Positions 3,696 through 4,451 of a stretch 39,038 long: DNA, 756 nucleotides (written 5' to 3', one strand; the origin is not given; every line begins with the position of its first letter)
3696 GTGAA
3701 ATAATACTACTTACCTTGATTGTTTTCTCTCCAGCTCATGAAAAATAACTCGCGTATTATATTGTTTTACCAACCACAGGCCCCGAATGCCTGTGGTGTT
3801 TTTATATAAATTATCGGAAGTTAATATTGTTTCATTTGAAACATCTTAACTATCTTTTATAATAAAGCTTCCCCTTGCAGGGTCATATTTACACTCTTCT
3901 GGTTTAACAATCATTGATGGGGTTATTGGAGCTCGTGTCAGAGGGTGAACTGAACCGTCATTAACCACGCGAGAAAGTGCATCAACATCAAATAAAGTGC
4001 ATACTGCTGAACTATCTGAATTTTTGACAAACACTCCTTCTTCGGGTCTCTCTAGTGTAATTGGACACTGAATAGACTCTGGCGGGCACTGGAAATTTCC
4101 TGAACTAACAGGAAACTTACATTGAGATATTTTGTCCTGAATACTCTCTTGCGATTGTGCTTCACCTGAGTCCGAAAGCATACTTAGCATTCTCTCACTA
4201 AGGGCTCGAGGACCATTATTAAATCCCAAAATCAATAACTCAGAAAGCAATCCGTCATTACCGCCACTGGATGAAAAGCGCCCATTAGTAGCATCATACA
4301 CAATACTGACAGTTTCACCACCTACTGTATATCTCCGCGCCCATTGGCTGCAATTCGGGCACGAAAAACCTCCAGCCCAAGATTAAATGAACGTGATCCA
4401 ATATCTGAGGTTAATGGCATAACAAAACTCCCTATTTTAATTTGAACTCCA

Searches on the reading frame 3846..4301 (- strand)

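Call 58: search_protein_families(library=pfam, proteins=[window:3846-4301:-])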
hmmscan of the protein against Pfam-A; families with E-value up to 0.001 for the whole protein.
window:3846-4301:- (151 aa): 1 family
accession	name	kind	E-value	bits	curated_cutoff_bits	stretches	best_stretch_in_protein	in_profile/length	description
PF06416.18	T3SS_NleG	-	7.9e-45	151.8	25.3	1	41-149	1-113/113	Effector protein NleG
